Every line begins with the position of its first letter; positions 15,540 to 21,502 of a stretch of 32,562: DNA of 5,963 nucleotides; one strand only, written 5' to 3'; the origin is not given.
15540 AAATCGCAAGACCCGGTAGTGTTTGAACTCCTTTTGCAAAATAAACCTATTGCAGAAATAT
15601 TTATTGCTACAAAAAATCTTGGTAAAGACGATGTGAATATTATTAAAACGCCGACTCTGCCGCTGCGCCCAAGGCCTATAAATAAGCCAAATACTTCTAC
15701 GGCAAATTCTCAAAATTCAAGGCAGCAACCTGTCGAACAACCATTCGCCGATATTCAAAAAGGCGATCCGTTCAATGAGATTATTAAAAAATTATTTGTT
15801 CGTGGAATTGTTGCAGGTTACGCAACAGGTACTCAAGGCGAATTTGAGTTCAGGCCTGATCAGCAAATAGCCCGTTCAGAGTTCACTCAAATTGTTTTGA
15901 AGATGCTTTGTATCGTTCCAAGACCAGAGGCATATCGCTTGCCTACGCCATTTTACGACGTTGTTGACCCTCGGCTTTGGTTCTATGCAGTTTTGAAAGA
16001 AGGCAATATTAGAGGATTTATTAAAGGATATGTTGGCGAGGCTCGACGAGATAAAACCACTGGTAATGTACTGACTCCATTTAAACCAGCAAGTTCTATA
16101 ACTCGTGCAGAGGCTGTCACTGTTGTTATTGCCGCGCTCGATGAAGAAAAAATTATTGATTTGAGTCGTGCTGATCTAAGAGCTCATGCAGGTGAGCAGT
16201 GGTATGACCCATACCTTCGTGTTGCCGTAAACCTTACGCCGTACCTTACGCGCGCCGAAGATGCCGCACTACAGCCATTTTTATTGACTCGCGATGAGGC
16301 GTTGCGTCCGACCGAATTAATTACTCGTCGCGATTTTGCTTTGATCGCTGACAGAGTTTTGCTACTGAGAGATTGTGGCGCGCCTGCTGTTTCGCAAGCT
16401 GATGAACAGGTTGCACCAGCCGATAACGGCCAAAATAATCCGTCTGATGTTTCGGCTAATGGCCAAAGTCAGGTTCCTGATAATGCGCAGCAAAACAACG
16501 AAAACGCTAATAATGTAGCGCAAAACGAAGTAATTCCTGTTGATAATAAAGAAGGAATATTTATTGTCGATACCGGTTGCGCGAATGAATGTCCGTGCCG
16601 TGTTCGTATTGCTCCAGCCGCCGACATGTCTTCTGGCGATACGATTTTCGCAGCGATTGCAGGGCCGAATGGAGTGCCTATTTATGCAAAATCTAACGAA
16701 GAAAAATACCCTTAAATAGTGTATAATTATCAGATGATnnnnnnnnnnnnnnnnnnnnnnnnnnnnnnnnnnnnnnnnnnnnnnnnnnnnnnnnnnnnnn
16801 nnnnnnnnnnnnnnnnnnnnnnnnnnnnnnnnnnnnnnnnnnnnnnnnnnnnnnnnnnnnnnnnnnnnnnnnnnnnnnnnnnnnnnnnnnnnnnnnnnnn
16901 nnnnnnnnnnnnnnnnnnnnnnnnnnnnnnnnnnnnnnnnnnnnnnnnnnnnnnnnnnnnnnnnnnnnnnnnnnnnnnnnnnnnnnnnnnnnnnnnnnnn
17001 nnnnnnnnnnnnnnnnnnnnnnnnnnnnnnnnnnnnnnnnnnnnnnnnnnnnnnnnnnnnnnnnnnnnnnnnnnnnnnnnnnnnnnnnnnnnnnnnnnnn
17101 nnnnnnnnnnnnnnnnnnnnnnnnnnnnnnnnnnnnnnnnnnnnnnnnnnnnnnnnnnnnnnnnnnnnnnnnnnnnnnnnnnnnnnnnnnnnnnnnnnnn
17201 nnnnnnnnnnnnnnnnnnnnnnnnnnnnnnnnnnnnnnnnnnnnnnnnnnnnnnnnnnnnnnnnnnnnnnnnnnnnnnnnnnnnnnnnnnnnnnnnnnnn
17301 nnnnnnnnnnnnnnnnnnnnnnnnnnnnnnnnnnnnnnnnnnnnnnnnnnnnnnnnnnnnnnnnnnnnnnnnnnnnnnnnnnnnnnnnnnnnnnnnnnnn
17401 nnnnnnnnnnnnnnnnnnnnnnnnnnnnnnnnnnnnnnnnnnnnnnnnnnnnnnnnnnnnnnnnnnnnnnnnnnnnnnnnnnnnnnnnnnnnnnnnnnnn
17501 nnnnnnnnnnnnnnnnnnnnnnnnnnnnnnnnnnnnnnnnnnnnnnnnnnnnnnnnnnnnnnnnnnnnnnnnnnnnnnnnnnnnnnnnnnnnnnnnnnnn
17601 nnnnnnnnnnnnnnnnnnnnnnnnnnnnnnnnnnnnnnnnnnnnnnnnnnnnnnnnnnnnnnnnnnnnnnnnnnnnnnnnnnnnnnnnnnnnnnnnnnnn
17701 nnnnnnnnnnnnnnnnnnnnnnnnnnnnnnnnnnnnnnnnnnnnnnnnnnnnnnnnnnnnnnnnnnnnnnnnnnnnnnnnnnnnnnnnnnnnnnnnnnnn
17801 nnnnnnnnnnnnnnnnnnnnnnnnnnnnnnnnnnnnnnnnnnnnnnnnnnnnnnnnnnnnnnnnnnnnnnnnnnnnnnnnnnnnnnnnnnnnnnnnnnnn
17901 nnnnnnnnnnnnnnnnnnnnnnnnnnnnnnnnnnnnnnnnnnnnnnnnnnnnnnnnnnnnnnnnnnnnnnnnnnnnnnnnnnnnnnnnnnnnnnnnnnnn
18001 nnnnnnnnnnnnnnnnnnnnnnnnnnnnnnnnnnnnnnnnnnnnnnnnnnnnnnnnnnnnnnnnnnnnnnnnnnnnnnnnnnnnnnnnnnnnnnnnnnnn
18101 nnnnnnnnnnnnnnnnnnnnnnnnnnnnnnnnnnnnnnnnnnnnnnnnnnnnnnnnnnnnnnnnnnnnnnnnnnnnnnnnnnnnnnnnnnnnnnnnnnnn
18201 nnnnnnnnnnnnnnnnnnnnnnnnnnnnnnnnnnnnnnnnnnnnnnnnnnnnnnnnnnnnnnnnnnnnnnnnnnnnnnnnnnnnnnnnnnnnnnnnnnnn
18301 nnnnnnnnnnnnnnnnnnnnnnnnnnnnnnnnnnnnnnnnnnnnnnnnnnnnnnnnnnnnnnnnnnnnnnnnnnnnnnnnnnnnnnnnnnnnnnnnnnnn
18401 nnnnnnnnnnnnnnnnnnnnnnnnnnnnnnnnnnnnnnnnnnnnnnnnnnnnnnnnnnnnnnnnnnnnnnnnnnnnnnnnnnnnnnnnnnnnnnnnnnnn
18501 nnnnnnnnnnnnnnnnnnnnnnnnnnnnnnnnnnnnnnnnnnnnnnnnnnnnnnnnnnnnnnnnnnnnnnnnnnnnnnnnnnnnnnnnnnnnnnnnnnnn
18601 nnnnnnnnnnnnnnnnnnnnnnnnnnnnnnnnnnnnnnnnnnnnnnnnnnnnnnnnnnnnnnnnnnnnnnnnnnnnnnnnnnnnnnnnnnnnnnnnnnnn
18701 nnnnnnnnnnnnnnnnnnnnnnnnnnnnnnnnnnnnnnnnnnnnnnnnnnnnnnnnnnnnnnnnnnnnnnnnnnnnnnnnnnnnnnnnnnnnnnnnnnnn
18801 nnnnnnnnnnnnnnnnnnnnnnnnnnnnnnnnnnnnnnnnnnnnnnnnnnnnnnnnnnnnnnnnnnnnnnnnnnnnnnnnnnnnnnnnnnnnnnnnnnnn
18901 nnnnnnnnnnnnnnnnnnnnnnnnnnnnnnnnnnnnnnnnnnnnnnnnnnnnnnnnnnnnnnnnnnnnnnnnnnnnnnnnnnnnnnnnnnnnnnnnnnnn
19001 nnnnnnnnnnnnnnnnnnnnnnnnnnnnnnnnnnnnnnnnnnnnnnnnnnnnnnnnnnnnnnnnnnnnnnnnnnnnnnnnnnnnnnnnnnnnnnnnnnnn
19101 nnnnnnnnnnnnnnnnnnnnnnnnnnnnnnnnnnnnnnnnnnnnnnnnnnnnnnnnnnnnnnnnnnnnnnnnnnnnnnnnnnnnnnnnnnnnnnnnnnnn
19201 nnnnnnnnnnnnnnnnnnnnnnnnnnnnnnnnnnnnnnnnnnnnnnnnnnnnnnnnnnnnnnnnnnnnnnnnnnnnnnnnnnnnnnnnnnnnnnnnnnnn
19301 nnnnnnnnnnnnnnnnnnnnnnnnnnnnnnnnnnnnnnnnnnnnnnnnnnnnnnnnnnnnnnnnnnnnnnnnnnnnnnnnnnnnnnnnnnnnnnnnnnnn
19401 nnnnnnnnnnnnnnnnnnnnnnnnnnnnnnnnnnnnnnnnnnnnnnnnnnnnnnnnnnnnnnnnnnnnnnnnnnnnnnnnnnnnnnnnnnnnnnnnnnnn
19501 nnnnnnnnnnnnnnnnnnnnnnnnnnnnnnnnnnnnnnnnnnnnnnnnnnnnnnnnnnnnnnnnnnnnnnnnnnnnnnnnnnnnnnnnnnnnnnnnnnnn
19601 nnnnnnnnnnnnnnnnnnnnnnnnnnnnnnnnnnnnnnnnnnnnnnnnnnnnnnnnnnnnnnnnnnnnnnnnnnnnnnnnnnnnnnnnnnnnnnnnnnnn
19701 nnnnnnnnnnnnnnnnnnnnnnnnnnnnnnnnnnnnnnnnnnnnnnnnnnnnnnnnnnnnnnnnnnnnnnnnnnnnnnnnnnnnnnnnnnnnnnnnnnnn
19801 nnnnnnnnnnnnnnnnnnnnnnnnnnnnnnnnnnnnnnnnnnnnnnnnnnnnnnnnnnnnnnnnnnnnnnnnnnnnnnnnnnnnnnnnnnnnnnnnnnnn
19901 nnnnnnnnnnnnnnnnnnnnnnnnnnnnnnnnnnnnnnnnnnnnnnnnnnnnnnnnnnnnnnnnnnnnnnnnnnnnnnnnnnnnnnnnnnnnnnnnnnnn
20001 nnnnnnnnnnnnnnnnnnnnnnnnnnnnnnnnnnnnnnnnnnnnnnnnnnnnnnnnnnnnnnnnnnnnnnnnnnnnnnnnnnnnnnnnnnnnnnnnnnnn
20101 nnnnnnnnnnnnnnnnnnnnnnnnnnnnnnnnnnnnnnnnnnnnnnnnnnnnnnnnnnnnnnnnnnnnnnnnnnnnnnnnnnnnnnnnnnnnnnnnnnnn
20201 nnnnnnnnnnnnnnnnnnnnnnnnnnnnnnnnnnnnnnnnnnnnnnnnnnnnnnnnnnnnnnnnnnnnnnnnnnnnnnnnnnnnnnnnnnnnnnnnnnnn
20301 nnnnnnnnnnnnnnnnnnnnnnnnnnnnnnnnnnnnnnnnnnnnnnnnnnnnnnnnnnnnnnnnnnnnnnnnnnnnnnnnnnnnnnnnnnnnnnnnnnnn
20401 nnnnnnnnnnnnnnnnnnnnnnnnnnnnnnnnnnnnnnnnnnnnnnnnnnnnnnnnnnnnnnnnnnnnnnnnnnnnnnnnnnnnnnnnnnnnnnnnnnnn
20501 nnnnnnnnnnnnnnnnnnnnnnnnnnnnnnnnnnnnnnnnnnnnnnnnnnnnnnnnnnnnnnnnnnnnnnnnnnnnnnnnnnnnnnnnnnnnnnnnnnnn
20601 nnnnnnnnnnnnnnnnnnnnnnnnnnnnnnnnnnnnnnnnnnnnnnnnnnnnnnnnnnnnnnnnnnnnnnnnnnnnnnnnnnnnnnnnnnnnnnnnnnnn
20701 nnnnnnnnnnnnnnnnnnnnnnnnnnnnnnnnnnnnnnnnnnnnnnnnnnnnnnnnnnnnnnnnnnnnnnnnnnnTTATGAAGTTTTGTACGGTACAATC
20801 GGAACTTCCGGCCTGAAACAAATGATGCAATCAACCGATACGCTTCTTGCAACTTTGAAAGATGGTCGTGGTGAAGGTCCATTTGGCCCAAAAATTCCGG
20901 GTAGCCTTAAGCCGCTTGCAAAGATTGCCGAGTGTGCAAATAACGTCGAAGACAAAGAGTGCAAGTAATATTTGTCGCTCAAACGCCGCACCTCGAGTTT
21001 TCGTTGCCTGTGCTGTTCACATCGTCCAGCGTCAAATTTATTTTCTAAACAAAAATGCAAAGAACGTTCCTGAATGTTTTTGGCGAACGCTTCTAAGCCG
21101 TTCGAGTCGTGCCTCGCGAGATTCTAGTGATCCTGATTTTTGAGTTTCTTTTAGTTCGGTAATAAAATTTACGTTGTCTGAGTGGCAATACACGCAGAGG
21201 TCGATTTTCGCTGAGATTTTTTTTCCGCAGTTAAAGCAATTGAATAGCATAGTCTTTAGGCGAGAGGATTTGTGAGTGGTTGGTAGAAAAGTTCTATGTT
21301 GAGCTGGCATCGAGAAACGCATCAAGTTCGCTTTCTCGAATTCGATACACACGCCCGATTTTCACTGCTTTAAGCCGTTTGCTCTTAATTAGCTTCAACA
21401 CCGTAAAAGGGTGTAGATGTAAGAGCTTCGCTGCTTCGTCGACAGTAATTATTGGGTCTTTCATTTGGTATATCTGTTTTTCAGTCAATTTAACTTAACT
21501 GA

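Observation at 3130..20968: Pilin, 4,280-aa SLH-anchored giant protein and four Cys-tailed secreted proteins: a candidate uncharacterised cell-surface apparatus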

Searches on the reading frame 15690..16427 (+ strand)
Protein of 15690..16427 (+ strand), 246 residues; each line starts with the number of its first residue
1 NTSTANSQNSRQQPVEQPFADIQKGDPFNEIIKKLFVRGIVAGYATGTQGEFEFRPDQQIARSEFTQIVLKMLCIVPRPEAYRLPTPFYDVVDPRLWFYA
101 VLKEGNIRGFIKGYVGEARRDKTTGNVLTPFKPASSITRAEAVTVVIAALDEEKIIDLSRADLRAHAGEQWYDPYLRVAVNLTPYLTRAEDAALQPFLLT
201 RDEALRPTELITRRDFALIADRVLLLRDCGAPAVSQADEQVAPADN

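Call 83: search_protein_families(library=pfam, proteins=[window:15690-16427:+], max_evalue=1)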
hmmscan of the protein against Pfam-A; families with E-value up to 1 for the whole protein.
window:15690-16427:+ (246 aa): 1 family
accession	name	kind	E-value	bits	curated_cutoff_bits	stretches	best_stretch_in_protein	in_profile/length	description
PF00395.25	SLH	-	5.7e-09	36.3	20.8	1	18-65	1-43/44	S-layer homology domain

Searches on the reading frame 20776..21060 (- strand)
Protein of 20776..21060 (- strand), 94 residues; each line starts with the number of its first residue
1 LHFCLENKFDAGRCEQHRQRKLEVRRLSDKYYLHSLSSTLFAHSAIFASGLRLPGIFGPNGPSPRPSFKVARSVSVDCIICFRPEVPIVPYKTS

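Call 47: search_protein_families(library=pfam, proteins=[window:20776-21060:-], max_evalue=0.01)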
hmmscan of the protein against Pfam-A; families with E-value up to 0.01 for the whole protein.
window:20776-21060:- (94 aa): 0 families

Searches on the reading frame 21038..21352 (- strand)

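Call 47: search_protein_families(library=pfam, proteins=[window:21038-21352:-], max_evalue=0.01)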
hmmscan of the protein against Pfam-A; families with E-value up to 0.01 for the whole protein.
window:21038-21352:- (104 aa): 1 family
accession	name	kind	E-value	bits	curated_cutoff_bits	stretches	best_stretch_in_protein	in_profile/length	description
PF06221.18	zf-C2HC5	-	0.0052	17.2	25.8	1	32-59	13-43/54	Putative zinc finger motif, C2HC5-type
